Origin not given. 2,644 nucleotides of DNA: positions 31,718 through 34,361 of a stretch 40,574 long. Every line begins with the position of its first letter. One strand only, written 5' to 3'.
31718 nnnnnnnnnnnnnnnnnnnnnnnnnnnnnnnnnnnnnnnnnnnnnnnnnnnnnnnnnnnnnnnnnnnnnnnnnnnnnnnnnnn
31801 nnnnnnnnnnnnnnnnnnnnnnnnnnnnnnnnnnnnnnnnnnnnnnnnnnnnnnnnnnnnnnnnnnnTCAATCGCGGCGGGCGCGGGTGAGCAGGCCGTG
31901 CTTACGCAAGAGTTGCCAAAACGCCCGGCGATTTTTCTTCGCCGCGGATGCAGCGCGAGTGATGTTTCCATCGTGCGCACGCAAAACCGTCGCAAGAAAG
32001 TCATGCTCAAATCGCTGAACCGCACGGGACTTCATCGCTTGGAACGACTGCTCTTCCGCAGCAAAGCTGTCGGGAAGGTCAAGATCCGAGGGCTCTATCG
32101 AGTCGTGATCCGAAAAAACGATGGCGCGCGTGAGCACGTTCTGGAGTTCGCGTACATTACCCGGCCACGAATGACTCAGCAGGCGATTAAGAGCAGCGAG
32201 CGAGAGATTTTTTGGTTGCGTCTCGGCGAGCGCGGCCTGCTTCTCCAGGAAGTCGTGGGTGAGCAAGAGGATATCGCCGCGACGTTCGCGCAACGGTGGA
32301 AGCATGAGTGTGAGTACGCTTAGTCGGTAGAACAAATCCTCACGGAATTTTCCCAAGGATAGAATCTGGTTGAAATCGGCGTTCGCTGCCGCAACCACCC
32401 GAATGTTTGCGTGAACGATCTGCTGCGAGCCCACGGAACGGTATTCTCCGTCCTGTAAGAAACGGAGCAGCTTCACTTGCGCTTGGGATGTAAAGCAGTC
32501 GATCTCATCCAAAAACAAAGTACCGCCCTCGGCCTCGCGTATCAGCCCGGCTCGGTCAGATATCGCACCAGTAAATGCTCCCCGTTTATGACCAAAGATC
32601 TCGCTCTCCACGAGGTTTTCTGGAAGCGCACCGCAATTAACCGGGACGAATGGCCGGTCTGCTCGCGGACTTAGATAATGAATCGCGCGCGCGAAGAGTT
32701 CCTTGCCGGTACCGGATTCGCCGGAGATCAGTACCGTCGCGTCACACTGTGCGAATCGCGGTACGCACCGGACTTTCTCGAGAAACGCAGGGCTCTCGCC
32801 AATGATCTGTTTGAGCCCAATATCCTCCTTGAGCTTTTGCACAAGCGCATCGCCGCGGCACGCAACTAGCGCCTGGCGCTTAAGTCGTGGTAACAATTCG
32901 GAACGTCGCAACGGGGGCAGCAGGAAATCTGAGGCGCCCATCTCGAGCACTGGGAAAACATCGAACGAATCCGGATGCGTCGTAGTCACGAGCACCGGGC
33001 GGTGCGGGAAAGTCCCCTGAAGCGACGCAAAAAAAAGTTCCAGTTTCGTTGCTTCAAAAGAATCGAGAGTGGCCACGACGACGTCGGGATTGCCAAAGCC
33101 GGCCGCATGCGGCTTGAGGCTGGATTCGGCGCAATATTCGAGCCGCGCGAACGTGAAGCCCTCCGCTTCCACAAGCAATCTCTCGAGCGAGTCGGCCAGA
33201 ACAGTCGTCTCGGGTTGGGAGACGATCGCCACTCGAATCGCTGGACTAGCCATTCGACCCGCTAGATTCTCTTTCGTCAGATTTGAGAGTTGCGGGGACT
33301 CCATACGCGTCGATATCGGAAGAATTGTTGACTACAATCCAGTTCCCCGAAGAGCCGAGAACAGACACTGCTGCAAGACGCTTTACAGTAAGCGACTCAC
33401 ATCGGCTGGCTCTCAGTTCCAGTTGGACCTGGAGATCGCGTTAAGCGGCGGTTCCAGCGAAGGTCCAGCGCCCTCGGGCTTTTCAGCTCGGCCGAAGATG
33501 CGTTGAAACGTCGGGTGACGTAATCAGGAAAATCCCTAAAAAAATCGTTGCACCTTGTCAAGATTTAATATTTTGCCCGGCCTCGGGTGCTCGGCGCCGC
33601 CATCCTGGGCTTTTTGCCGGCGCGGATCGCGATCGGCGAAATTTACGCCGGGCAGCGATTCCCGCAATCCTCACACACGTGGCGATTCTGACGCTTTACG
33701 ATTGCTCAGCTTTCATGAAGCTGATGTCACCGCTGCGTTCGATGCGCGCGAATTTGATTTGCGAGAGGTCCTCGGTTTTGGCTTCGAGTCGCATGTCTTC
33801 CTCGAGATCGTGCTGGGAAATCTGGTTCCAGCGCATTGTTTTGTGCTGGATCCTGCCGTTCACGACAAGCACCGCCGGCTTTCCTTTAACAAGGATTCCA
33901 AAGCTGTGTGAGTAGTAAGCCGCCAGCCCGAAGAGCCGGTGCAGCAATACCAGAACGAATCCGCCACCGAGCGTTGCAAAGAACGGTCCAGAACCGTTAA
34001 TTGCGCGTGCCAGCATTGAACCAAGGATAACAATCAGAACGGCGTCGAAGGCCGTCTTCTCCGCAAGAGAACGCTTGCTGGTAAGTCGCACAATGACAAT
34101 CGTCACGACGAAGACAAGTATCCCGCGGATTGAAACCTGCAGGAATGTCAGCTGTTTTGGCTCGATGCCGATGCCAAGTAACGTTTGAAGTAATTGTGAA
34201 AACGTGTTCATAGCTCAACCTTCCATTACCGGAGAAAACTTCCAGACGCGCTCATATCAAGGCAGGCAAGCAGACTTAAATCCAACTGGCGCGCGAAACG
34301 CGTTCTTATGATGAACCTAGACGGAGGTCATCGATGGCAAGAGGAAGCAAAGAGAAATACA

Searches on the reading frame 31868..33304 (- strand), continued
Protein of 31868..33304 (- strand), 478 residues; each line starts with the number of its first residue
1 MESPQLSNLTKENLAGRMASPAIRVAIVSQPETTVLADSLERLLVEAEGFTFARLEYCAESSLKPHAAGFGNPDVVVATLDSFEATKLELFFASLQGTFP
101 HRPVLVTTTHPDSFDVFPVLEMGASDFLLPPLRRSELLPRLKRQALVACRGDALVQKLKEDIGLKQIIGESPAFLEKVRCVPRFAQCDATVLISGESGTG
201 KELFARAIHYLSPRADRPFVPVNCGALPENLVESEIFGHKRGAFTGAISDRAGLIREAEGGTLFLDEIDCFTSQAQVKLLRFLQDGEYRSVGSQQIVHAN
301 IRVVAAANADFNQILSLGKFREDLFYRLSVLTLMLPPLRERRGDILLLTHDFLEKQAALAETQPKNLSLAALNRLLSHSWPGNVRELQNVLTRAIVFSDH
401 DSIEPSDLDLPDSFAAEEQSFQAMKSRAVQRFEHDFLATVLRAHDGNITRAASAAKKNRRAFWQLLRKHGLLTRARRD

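Call 14: find_encoding_contigs(protein=P0024, flank=6000, max_places=3)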
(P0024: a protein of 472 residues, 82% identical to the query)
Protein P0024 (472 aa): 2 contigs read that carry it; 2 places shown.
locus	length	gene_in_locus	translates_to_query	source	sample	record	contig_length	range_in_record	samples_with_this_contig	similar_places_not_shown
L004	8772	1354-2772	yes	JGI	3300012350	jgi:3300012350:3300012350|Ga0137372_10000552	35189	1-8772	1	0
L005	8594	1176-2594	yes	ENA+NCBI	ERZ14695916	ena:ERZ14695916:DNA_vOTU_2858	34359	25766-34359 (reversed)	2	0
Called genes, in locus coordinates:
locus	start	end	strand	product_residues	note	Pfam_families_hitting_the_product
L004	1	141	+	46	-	?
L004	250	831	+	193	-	PF12797:Fer4_2 (faint), PF14697:Fer4_21 (faint), PF12838:Fer4_7, PF13187:Fer4_9 (faint), PF13484:Fer4_16 (faint), PF00037:Fer4 (weak)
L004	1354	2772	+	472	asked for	PF00158:Sigma54_activat, PF14532:Sigma54_activ_2, PF00004:AAA (weak), PF07728:AAA_5 (weak), PF25601:AAA_lid_14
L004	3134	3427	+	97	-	-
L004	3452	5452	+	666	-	PF17482:Phage_sheath_1C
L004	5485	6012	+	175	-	PF06841:Phage_T4_gp19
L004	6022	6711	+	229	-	PF12322:T4_baseplate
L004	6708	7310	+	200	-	-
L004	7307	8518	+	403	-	PF14065:Pvc16_N, PF01833:TIG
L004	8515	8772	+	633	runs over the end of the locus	PF22977:WHD, PF00004:AAA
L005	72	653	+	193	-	PF12797:Fer4_2 (faint), PF14697:Fer4_21 (faint), PF12838:Fer4_7, PF13187:Fer4_9 (faint), PF13484:Fer4_16 (faint), PF00037:Fer4 (weak)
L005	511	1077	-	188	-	-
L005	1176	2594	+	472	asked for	PF00158:Sigma54_activat, PF14532:Sigma54_activ_2, PF00004:AAA (weak), PF07728:AAA_5 (weak), PF25601:AAA_lid_14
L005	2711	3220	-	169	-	-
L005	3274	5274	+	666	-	PF17482:Phage_sheath_1C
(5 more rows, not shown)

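Call 15: find_encoding_contigs(protein=P0003, flank=6000, max_places=3)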
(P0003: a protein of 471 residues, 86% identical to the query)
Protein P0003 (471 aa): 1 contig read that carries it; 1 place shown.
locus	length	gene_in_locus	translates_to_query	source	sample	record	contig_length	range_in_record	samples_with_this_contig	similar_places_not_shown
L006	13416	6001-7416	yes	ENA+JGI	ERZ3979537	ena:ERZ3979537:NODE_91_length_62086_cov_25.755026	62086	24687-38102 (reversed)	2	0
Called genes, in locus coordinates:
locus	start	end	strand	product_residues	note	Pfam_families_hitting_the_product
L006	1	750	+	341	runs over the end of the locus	PF01068:DNA_ligase_A_M, PF04679:DNA_ligase_A_C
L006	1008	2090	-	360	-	PF21338:Top1B_N_bact, PF01028:Topoisom_I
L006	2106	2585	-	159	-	-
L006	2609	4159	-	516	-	PF07992:Pyr_redox_2 (faint), PF01946:Thi4 (weak), PF00890:FAD_binding_2 (faint), PF01266:DAO, PF13450:NAD_binding_8 (weak), PF00355:Rieske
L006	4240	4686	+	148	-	PF09537:DUF2383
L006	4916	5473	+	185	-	PF20106:DUF6496 (weak)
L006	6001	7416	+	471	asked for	PF00158:Sigma54_activat, PF14532:Sigma54_activ_2, PF00004:AAA (weak), PF07728:AAA_5 (weak), PF25601:AAA_lid_14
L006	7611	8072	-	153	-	-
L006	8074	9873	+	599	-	PF04984:Phage_sheath_1, PF17482:Phage_sheath_1C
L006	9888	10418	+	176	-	PF06841:Phage_T4_gp19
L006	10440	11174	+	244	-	PF12322:T4_baseplate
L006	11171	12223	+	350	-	-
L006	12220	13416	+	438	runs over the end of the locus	PF14065:Pvc16_N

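Call 17: find_encoding_contigs(protein=P0085, flank=6000, max_places=3)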
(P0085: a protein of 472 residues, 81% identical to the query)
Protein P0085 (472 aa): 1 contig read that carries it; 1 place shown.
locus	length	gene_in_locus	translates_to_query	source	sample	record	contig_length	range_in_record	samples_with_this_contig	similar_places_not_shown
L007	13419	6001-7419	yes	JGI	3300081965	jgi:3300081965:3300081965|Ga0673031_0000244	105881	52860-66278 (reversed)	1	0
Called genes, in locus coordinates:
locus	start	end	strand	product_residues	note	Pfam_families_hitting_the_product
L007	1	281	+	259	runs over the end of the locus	PF00132:Hexapep (faint), PF25084:LbH_EIF2B (faint), PF25087:GMPPB_C (faint), PF13720:Acetyltransf_11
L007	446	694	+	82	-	PF02604:PhdYeFM_antitox (weak)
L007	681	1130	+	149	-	PF01850:PIN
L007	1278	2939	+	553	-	PF02463:SMC_N, PF13476:AAA_23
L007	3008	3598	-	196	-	PF01184:Gpr1_Fun34_YaaH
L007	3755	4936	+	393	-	PF07992:Pyr_redox_2, PF00070:Pyr_redox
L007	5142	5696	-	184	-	-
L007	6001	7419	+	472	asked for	PF00158:Sigma54_activat, PF14532:Sigma54_activ_2, PF00004:AAA (weak), PF07724:AAA_2 (faint), PF07728:AAA_5, PF25601:AAA_lid_14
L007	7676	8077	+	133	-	-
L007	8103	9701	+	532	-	PF04984:Phage_sheath_1, PF17482:Phage_sheath_1C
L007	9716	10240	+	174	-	PF06841:Phage_T4_gp19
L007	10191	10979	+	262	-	PF12322:T4_baseplate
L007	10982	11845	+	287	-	-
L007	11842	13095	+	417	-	PF14065:Pvc16_N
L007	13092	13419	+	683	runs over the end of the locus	PF22977:WHD, PF00004:AAA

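Call 18: find_encoding_contigs(protein=P0029, flank=6000, max_places=3)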
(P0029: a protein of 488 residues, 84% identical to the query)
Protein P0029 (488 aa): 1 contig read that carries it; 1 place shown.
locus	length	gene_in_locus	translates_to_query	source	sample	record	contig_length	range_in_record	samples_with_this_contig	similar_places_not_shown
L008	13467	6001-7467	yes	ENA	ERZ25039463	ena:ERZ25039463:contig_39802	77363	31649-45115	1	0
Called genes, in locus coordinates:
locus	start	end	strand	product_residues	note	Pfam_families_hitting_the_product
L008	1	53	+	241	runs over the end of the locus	PF01263:Aldose_epim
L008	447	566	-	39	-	-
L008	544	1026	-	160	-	PF04191:PEMT, PF04140:ICMT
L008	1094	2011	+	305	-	-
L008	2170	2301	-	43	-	-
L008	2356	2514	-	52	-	-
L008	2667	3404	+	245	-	PF01557:FAA_hydrolase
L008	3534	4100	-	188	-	PF00156:Pribosyltran (weak)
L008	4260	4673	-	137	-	PF01042:Ribonuc_L-PSP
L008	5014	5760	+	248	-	PF08241:Methyltransf_11, PF08242:Methyltransf_12 (weak), PF13649:Methyltransf_25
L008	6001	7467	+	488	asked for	PF00158:Sigma54_activat, PF14532:Sigma54_activ_2, PF07728:AAA_5, PF00004:AAA (weak), PF25601:AAA_lid_14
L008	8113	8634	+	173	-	PF02357:NusG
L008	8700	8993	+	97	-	-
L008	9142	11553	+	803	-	PF04984:Phage_sheath_1 (weak), PF17482:Phage_sheath_1C (weak)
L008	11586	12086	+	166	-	PF06841:Phage_T4_gp19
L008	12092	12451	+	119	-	-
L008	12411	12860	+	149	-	-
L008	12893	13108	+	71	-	-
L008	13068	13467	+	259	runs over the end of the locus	-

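Call 19: find_related_loci(query=window:31868-33304:-, collection=genome_contigs, flank=8000)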
Query window:31868-33304:- (478 aa) in genome_contigs; peptide patterns used: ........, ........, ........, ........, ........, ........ (x = any residue, [..] = any of these).
184 stretches matched a pattern; 7 encode a relative of the query (tblastn E <= 1e-3); 7 distinct loci.
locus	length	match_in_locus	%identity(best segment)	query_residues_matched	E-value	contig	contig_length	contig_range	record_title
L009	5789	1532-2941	83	1-477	0e+0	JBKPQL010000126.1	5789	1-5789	MAG: Verrucomicrobiota bacterium isolate GS_EKS_MAG_00077 GS_EKS_000000245878, whole genome shotgun sequence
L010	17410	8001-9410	83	1-477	0e+0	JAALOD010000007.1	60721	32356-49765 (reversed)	MAG: Candidatus Udaeobacter sp. isolate AEW3 Udaeo2_7, whole genome shotgun sequence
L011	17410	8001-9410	77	1-476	0e+0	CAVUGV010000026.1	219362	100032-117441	MAG: uncultured Verrucomicrobiae bacterium isolate MFD02159.bin.2.108 genome assembly, contig: contig_36097, whole genom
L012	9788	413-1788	84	22-478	3e-177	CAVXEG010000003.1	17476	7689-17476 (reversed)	MAG: uncultured Verrucomicrobiae bacterium isolate MFD02199.bin.2.8 genome assembly, contig: contig_106068, whole genome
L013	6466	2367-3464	35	104-471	8e-61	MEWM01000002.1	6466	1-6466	MAG: candidate division Zixibacteria bacterium RBG_16_43_9 RBG_16_scaffold_104123, whole genome shotgun sequence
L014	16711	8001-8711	35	167-397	1e-37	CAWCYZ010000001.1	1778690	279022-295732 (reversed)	MAG: uncultured Acidobacteriota bacterium isolate MFD01213.bin.2.31 genome assembly, contig: contig_2741, whole genome s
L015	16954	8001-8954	31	168-471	1e-35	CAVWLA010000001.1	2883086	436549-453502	MAG: uncultured Acidobacteriota bacterium isolate MFD09368.bin.1.23 genome assembly, contig: contig_13842, whole genome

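Call 38: search_solved_structures(query=window:31868-33304:-, show_alignments=2, max_evalue=1e-40)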
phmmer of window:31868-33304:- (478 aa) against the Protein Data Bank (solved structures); distinct sequences matched with E-value up to 1e-40: 35.
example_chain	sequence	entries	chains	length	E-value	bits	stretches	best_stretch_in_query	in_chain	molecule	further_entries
9qq6_C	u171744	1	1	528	8e-74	252.4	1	150-404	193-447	Nif-specific regulatory protein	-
1ny5_A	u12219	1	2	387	1e-68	235.5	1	96-408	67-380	transcriptional regulator (NtrC family)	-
4l4u_A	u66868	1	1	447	2.7e-68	234.1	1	96-447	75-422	Transcriptional regulator (NtrC family)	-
1ojl_A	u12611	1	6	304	4e-68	233.6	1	166-456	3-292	TRANSCRIPTIONAL REGULATORY PROTEIN ZRAR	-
5ep0_A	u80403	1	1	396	8.1e-68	232.6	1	73-404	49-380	Putative repressor protein luxO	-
4ly6_A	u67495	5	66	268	8e-65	222.7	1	158-408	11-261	Transcriptional regulator (NtrC family)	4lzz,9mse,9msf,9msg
1ny6_A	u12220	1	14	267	8.3e-65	222.7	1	158-408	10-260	transcriptional regulator (NtrC family)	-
26jl_A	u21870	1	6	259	1.7e-64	221.7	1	167-404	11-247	Flagellar regulatory protein A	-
6jdi_A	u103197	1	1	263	4.7e-64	220.2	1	165-404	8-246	Nitrogen assimilation regulatory protein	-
3m0e_A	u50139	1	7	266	5.9e-64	219.8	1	159-408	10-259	Transcriptional regulator (NtrC family)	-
8p53_C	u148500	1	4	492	1.5e-63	218.6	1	158-415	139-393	Transcriptional regulator FleQ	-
3dzd_A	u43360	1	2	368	1.7e-63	218.3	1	95-405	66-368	Transcriptional regulator (NtrC family)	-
5exx_A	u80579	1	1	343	2e-63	218.1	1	165-415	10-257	Transcriptional regulator FleQ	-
5exp_A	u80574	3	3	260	2.2e-63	218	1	165-403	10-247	Transcriptional regulator FleQ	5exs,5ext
8pb9_D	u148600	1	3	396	2.3e-63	217.9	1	158-403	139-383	Transcriptional regulator FleQ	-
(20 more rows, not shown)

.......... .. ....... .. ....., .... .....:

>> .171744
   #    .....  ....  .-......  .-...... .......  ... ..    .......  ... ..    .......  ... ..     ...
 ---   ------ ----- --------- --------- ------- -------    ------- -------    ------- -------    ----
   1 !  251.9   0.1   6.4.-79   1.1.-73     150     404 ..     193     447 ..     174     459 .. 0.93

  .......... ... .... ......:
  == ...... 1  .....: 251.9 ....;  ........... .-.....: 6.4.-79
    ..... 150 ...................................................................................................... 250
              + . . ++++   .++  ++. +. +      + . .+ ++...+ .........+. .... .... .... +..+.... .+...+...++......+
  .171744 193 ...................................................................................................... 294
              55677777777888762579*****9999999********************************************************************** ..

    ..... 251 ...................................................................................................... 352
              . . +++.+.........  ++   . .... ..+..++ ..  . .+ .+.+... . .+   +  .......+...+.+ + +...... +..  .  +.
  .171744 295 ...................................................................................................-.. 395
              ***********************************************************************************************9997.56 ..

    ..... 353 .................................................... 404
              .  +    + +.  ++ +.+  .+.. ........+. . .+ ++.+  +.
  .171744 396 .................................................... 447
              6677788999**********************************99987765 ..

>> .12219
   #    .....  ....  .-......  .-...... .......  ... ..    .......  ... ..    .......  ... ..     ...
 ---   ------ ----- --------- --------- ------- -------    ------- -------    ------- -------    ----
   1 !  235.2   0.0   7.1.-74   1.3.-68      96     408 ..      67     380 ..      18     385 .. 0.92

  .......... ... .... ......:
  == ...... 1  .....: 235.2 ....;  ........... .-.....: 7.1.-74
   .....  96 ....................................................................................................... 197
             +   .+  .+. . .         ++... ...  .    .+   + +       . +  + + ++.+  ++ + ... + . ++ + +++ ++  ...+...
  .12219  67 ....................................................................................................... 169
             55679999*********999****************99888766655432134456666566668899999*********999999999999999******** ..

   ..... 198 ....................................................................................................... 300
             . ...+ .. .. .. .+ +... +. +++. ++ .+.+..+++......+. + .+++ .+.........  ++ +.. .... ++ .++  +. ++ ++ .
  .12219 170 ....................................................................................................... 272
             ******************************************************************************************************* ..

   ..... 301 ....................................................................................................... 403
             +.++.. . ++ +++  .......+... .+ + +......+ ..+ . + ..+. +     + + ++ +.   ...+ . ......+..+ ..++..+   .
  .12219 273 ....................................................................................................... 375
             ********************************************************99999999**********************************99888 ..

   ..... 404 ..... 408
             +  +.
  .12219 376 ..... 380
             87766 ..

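Call 49: search_protein_families(library=pfam, proteins=[L008:8113-8634:+, L008:8700-8993:+], max_evalue=0.01)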
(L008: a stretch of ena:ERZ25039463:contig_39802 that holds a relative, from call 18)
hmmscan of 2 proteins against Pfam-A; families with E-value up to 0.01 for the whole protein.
L008:8113-8634:+ (173 aa): 1 family
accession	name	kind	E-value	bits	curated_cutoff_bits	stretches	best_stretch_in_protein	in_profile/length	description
PF02357.24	NusG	-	5.1e-13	49.8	22.2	1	7-102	1-93/93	Transcription termination factor nusG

L008:8700-8993:+ (97 aa): 0 families

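Call 59: find_related_loci(query=A4, collection=viral_contigs, flank=6000)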
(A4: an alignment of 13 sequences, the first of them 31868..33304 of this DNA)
Query A4 (478 aa) in viral_contigs; peptide patterns used: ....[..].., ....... (x = any residue, [..] = any of these).
170 stretches matched a pattern; 114 encode a relative of the query (tblastn E <= 1e-3); the best 80 are kept; 80 distinct loci.
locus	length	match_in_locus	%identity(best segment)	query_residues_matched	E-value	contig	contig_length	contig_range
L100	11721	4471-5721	43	58-471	2e-98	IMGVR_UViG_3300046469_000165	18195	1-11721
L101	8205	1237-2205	50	160-478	4e-90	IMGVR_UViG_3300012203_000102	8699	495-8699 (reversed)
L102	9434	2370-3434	43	124-471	1e-83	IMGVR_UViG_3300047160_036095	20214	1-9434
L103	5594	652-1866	38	73-472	1e-76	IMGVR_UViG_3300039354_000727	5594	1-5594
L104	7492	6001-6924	43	104-408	2e-71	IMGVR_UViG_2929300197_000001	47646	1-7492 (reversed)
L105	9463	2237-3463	34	73-471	2e-71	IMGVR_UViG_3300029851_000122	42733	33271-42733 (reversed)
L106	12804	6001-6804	48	150-408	9e-70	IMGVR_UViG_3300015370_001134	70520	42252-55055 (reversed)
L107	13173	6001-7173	39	74-452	8e-70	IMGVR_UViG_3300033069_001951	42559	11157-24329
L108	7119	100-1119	38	58-410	3e-69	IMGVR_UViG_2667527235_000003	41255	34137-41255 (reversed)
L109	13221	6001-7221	33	73-471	5e-69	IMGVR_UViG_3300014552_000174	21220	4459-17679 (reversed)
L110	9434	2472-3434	38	152-471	3e-68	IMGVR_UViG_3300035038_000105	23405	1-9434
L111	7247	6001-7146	35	91-467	2e-66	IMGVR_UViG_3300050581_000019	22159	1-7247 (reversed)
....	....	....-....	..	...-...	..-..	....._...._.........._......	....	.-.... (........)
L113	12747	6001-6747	47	164-408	3e-64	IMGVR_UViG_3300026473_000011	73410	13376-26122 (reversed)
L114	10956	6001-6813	44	166-426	6e-64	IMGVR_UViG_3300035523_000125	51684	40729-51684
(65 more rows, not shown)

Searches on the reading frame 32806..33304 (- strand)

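Call 7: search_protein_families(library=pfam, proteins=[window:32806-33304:-], max_evalue=10)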
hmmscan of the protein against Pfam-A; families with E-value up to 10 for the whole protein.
window:32806-33304:- (166 aa): 1 family
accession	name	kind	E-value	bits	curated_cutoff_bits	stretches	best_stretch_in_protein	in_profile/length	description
PF00072.30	Response_reg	-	0.0018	18.9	30.2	1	92-141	61-110/111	Response regulator receiver domain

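Call 84: predict_structure(alignment_id=A6)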
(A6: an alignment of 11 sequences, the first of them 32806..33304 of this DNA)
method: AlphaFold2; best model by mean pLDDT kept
length: 166 residues; sequences in the alignment: 11
mean_pLDDT: 63.6   pTM: 0.63
mean pLDDT of the five models: 63.6, 61.2, 47.3, 40.0, 39.9
residues with pLDDT >= 90: 0; 70-90: 74; 50-70: 54; < 50: 38
segments of 3 or more residues with pLDDT < 50: 1-20, 65-68, 117-130
pLDDT, mean of each block of 10 residues (from residue 1): 31 36 81 79 81 76 53 78 67 74 72 51 44 66 69 59 60
secondary structure, 60 per line:
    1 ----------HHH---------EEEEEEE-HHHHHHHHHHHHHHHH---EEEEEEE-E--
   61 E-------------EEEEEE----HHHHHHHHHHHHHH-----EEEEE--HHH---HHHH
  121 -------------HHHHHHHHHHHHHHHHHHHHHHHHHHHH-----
elements in order: E23-29 H31-46 E50-56 E75-80 H85-98 E104-108 H117-120 H134-161

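Call 88: fold_search(model_id=the predicted structure, library=pdb)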
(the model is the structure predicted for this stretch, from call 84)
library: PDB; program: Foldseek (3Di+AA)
matches with E <= 10: 1584; with E <= 0.001: 20
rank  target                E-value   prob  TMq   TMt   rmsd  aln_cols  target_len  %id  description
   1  3bre_A                7.4e-06  1.00  0.58  0.33   4.5       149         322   20  Crystal Structure of P.aeruginosa PA3702 (released 2008-04-01)
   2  4q7e_A                1.3e-04  1.00  0.50  0.63   4.6       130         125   22  Non-phosphorylated HemR Receiver Domain from Leptospira biflexa (released 2014-05-14)
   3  3bre_B                1.5e-04  1.00  0.53  0.30   4.9       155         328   19  Crystal Structure of P.aeruginosa PA3702 (released 2008-04-01)
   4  8fk2_A                1.7e-04  1.00  0.51  0.66   4.3       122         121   24  The N-terminal VicR from Streptococcus mutans (released 2023-10-25)
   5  4dad                  2.4e-04  1.00  0.54  0.64   4.5       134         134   21  Crystal structure of a Putative pilus assembly-related protein (BPSS2195) from Burkholderia pseudomallei K96243 at 2.50  (released 2012-01-25)
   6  3f6p                  4.0e-04  1.00  0.49  0.63   4.4       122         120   22  Crystal Structure of unphosphorelated receiver domain of YycF (released 2010-03-02)
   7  4qpj_C                4.5e-04  1.00  0.52  0.68   4.5       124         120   18  2.7 Angstrom Structure of a Phosphotransferase in Complex with a Receiver Domain (released 2015-07-15)
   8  7pv7_A                4.5e-04  1.00  0.51  0.20   6.4       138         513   14  Crystal structure of dimeric Porphyromonas gingivalis PorX, a type 9 secretion system response regulator. (released 2022-12-14)
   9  1l5y_A                4.5e-04  1.00  0.50  0.56   5.1       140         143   18  CRYSTAL STRUCTURE OF MG2+ / BEF3-BOUND RECEIVER DOMAIN OF SINORHIZOBIUM MELILOTI DCTD (released 2002-10-23)
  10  7pvk_A                4.9e-04  1.00  0.51  0.20   6.3       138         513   14  X-ray structure of dimeric PorX (T272A mutant), in complex with pGpG. (released 2022-12-14)
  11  8tef_D                5.2e-04  1.00  0.48  0.18   8.0       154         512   15  PorX primitive monoclinic crystal form (released 2024-04-17)
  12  7en6_A                5.5e-04  1.00  0.40  0.39   8.8       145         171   16  The crystal structure of Escherichia coli MurR in apo form (released 2022-04-20)
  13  4myr_A                5.9e-04  1.00  0.50  0.64   4.1       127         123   19  Crystal structure of a putative CpaE2 pilus assembly protein (CpaE2) from Sinorhizobium meliloti 1021 at 2.72 A resolu (released 2013-10-16)
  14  1djm_MODEL_1_A        6.7e-04  1.00  0.47  0.57   4.9       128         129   20  SOLUTION STRUCTURE OF BEF3-ACTIVATED CHEY FROM ESCHERICHIA COLI (released 2000-04-05)
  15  1l5y_B                7.2e-04  1.00  0.46  0.50   6.0       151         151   18  CRYSTAL STRUCTURE OF MG2+ / BEF3-BOUND RECEIVER DOMAIN OF SINORHIZOBIUM MELILOTI DCTD (released 2002-10-23)
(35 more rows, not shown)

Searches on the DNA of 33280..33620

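Call 82: search_rna_families(source=window, start=33280, end=33620, threshold=evalue, max_evalue=1)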
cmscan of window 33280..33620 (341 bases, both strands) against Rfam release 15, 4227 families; matches with E-value up to 1: 1.
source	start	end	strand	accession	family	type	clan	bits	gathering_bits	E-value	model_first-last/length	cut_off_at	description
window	33301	33361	-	RF03027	RT-6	Gene; sRNA;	-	14.7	46.7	0.96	1-75/75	no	RT-6 RNA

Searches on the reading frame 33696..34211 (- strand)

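Call 5: search_protein_families(library=pfam, proteins=[window:33696-34211:-])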
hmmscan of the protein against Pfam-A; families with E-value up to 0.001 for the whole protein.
window:33696-34211:- (171 aa): 2 families
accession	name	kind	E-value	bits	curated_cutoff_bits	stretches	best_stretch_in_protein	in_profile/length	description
PF04239.17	DUF421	-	2.4e-11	43.6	23.6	1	102-170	4-71/129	YetF C-terminal domain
PF20730.2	YetF_N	-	8.6e-05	22.7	26.5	1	24-69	2-47/76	YetF N-terminal transmembrane domain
